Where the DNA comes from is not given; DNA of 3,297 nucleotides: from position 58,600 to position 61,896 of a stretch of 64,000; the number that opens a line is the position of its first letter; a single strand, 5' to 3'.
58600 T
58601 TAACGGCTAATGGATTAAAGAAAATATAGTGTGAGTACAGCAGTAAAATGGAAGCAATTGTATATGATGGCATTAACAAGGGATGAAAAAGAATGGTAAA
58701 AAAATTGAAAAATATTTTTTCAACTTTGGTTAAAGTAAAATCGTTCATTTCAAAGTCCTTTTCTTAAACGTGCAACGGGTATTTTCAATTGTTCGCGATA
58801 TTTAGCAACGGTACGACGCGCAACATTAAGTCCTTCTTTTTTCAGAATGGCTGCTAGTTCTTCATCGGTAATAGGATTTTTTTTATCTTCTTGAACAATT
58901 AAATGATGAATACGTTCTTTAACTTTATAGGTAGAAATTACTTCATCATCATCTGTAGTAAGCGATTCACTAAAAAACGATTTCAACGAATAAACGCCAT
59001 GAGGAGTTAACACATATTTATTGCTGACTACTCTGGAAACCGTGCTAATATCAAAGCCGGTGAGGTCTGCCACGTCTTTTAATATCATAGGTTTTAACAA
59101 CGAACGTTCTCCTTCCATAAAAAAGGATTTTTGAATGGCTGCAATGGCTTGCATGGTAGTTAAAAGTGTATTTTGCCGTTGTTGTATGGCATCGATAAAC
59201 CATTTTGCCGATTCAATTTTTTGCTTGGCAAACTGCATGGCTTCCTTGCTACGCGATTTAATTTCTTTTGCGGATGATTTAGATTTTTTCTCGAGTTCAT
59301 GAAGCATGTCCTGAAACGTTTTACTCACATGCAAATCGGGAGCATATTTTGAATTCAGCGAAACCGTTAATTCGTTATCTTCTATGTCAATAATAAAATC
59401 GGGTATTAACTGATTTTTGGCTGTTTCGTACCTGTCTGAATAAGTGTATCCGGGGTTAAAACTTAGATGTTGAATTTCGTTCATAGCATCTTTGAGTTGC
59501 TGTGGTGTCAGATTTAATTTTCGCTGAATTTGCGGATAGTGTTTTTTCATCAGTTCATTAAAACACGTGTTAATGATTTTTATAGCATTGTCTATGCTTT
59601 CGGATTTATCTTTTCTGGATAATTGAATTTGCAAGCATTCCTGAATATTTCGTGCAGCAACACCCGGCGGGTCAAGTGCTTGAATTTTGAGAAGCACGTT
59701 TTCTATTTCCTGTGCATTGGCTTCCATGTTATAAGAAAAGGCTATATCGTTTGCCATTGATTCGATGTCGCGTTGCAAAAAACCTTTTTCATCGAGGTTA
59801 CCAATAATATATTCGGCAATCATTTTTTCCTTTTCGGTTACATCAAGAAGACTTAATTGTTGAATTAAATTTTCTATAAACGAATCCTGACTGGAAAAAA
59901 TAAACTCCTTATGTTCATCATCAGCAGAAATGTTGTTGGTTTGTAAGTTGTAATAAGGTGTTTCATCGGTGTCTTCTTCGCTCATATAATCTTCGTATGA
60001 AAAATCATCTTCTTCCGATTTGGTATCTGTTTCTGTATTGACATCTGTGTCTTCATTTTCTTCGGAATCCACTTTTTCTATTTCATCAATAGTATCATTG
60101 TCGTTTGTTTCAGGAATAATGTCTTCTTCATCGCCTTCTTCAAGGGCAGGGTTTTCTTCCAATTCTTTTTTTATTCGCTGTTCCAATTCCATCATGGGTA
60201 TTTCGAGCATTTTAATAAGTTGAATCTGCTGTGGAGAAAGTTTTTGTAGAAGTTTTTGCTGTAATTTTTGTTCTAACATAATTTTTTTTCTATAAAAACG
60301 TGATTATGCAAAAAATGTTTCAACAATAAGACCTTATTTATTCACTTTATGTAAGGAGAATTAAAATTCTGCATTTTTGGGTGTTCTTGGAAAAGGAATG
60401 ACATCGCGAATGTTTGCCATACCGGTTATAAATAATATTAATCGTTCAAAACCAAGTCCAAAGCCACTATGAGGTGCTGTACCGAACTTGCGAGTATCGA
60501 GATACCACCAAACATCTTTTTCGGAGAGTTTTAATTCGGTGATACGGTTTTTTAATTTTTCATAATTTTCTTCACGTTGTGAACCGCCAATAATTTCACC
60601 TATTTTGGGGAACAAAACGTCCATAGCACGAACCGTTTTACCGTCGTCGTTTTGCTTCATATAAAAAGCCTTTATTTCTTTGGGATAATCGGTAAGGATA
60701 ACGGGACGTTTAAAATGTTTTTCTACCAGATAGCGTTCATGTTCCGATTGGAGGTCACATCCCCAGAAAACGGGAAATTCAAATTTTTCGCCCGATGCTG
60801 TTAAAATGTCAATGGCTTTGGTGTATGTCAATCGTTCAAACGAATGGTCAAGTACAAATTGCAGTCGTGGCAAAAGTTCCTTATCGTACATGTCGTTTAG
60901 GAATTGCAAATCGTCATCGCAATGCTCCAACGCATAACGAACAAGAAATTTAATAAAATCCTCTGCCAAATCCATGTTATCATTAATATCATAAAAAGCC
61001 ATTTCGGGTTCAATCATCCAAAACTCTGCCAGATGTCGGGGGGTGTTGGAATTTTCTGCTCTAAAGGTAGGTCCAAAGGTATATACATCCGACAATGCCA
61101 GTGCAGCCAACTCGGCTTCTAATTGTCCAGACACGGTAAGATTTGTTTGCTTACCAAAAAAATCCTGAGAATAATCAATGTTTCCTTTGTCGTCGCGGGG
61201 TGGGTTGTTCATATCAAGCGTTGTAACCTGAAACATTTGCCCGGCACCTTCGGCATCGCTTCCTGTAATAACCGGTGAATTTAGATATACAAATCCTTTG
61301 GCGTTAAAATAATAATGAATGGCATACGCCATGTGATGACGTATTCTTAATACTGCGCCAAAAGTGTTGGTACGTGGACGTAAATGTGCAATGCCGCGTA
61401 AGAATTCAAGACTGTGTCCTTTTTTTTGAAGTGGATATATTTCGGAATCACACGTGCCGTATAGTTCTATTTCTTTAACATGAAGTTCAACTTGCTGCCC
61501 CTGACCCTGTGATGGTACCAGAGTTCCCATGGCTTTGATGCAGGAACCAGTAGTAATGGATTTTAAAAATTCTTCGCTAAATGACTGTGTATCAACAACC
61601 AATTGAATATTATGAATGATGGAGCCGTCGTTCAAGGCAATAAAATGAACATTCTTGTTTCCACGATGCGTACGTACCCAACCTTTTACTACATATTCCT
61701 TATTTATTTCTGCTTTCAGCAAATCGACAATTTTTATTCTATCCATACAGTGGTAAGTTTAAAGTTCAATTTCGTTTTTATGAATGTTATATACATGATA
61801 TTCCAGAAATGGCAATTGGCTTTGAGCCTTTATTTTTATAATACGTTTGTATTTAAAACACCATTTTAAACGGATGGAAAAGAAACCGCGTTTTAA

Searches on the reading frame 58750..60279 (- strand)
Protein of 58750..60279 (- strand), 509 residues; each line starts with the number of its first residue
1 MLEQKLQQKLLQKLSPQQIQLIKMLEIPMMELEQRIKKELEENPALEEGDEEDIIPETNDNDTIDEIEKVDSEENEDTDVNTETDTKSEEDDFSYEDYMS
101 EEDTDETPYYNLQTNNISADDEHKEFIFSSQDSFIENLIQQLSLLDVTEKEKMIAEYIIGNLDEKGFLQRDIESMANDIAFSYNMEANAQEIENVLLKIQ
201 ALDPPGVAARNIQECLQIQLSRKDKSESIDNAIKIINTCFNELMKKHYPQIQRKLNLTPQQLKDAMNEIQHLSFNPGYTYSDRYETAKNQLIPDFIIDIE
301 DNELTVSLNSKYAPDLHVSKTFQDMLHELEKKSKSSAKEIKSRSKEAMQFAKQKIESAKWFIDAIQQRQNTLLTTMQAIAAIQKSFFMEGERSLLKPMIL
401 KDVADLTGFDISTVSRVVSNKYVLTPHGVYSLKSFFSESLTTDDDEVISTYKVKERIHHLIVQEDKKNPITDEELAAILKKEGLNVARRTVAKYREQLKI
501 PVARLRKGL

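Call 101: find_encoding_contigs(protein=window:58750-60279:-, flank=10000, max_places=3)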
Protein window:58750-60279:- (509 aa): no gene with exactly this product is on record in the collection.

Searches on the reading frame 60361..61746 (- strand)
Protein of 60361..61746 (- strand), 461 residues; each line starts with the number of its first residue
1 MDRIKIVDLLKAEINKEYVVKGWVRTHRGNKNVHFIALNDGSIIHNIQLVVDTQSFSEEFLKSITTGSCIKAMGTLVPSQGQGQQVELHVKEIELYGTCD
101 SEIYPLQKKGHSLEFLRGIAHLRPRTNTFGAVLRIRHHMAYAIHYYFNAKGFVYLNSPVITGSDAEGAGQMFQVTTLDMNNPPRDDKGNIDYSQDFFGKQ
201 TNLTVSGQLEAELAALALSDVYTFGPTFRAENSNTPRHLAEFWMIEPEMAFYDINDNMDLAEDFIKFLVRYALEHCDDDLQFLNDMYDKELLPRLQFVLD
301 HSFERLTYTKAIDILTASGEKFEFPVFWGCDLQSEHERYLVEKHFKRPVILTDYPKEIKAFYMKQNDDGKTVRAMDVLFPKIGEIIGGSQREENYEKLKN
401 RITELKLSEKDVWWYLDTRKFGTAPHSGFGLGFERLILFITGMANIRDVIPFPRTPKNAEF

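Call 99: find_encoding_contigs(protein=window:60361-61746:-, flank=10000, max_places=3)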
Protein window:60361-61746:- (461 aa): no gene with exactly this product is on record in the collection.
